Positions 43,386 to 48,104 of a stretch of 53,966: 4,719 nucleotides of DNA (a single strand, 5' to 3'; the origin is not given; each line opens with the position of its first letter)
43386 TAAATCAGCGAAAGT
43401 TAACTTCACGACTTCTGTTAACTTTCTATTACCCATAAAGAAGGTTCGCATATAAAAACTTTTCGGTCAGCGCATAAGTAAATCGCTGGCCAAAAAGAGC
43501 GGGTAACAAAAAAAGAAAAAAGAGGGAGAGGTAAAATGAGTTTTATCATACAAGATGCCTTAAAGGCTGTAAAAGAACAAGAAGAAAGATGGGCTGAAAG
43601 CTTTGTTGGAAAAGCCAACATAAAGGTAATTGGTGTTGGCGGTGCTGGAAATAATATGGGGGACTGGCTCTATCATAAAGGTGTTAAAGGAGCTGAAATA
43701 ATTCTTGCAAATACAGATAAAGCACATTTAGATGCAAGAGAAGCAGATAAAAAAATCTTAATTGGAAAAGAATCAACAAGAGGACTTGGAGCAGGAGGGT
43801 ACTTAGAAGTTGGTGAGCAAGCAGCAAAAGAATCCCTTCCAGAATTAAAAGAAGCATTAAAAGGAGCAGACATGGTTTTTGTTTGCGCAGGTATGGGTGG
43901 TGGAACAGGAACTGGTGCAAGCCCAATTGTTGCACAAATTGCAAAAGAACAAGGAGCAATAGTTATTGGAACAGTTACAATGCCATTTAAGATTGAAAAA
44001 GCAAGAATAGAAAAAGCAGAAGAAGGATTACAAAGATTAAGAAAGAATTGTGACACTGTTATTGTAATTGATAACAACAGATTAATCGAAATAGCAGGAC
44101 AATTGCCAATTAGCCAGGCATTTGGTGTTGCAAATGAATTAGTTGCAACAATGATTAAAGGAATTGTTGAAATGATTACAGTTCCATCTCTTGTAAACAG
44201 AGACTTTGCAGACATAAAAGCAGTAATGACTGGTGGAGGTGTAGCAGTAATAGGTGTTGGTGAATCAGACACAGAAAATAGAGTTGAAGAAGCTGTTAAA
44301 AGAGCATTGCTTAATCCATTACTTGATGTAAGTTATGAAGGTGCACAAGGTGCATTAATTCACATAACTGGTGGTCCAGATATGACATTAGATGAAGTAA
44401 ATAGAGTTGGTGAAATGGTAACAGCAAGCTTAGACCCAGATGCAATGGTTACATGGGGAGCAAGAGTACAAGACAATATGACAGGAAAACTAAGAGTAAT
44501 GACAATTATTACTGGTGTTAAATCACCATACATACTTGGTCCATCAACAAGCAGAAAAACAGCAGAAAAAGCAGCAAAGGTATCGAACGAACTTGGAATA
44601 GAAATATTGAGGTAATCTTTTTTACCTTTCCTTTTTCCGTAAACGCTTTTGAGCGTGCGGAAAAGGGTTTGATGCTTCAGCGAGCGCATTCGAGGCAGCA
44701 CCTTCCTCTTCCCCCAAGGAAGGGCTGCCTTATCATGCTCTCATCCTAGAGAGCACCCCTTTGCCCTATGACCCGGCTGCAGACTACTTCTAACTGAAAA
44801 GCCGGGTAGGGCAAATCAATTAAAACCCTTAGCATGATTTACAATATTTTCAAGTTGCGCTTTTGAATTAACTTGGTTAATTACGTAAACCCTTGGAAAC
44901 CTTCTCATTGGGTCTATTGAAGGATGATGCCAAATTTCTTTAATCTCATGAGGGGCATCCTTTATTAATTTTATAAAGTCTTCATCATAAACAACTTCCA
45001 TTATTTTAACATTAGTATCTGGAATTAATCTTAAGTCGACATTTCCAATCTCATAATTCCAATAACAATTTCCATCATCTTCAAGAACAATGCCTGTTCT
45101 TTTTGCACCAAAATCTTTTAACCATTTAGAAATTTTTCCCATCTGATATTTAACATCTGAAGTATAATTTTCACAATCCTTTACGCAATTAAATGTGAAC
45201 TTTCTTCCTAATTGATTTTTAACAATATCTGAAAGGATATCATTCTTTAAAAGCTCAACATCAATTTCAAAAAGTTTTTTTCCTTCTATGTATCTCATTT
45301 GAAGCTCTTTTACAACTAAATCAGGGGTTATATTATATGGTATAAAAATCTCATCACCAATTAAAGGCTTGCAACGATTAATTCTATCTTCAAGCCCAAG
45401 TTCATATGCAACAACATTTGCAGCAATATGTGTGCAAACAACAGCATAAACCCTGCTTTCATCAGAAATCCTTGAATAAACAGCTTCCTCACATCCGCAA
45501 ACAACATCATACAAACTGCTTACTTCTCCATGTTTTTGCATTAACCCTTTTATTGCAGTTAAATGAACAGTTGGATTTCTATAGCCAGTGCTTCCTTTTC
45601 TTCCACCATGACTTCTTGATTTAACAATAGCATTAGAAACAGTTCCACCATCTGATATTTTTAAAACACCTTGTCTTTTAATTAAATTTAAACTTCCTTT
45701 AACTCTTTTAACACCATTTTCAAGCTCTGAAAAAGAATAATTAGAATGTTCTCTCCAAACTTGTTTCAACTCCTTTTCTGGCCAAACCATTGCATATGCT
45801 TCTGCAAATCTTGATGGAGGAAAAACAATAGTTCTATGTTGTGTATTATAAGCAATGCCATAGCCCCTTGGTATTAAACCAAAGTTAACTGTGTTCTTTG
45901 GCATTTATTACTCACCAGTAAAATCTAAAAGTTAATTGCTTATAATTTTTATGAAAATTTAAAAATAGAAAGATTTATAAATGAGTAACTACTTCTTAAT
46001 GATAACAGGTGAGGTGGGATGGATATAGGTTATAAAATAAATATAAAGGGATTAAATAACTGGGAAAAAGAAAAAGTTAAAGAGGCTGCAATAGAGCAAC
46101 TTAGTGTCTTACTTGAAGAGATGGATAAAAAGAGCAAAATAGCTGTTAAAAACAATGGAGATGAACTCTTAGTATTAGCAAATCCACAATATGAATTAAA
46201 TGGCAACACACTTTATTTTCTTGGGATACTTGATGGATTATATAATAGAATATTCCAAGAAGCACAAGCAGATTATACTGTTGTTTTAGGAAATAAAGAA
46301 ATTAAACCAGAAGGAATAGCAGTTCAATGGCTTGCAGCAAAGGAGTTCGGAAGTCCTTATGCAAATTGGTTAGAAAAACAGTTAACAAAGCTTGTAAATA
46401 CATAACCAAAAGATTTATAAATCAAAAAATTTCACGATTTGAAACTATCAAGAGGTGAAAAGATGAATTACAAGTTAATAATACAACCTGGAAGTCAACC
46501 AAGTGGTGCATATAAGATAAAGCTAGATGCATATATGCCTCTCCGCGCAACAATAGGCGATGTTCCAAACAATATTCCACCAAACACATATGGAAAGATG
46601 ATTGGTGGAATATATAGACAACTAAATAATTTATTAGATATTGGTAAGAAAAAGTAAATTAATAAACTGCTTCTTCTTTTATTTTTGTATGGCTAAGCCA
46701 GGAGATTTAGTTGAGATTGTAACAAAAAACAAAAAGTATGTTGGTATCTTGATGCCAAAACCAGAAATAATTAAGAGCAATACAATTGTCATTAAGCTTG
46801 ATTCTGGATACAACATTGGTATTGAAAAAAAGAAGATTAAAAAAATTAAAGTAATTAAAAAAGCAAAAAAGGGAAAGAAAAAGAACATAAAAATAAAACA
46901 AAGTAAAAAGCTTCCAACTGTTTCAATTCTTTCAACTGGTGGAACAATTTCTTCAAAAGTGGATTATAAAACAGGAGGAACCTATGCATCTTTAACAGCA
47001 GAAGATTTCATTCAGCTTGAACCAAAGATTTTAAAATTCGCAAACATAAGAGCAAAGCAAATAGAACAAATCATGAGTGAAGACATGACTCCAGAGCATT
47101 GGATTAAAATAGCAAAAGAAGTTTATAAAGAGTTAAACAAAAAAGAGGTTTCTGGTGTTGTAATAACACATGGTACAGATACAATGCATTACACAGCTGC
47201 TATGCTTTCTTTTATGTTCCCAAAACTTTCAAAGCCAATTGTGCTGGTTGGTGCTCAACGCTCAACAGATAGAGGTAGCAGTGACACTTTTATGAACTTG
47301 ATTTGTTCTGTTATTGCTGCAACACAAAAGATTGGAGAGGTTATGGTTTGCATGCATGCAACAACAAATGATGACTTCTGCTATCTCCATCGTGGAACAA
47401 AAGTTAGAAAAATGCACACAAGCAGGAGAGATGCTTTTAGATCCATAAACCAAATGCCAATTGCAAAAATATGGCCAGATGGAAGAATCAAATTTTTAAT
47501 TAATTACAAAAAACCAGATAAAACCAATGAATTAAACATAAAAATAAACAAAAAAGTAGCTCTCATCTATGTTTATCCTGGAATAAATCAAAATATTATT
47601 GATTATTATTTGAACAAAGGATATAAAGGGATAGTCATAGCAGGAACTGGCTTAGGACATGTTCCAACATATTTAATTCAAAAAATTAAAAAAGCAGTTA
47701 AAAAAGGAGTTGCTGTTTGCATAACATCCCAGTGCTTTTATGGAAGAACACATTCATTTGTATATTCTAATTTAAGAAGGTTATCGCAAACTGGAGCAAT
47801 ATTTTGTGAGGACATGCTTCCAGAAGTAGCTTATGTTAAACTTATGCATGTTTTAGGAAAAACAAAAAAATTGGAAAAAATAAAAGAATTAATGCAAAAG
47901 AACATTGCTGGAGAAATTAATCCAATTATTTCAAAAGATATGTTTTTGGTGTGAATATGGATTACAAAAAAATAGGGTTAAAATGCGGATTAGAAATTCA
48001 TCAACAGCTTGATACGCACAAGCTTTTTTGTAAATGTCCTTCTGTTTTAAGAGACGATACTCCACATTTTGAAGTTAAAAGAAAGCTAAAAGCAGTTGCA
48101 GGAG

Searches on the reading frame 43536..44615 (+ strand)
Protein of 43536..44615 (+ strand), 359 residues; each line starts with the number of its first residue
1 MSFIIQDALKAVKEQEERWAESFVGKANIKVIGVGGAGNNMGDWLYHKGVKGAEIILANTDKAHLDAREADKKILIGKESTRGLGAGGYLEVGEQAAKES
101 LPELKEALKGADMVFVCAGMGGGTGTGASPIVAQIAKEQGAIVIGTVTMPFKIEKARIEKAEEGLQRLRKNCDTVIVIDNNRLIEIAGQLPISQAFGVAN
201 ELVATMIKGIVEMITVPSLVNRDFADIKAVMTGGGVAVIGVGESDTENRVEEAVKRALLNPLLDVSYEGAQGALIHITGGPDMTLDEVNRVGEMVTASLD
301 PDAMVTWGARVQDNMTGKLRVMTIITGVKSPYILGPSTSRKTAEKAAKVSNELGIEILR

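Call 55: search_protein_families(library=pfam, proteins=[window:43536-44615:+], max_evalue=0.00001)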
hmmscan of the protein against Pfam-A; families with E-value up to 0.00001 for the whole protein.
window:43536-44615:+ (359 aa): 2 families
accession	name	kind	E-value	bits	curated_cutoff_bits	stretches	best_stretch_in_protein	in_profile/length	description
PF00091.31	Tubulin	-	3.9e-50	171.2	33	1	28-187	1-189/190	Tubulin/FtsZ family, GTPase domain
PF12327.13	FtsZ_C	-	2.9e-34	117.7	27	1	235-329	1-95/95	FtsZ family, C-terminal domain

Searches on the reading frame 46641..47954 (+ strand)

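Call 11: search_protein_families(library=ncbifam, proteins=[window:46641-47954:+])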
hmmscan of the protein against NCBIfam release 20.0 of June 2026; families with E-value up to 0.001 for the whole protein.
window:46641-47954:+ (437 aa): 6 families
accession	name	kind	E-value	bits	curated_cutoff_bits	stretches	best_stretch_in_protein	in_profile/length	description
NF003217.0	PRK04183.1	equivalog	2.6e-172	573.2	310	1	18-433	3-418/420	Glu-tRNA(Gln) amidotransferase subunit GatD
TIGR02153.1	gatD_arch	equivalog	1e-168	561.2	324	1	33-428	2-401/405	Glu-tRNA(Gln) amidotransferase subunit GatD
TIGR00519.1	asnASE_I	subfamily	1.9e-130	434.7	260.5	1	91-427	1-336/337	type I asparaginase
TIGR00520.1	asnASE_II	subfamily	8e-58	196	314.3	1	73-419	6-350/352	type II asparaginase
NF008304.0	PRK11096.1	equivalog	5.7e-49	166.5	506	1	87-419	19-346/348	L-asparaginase 2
NF006998.0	PRK09461.1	equivalog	1.2e-48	166.1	376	1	143-427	57-335/337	asparaginase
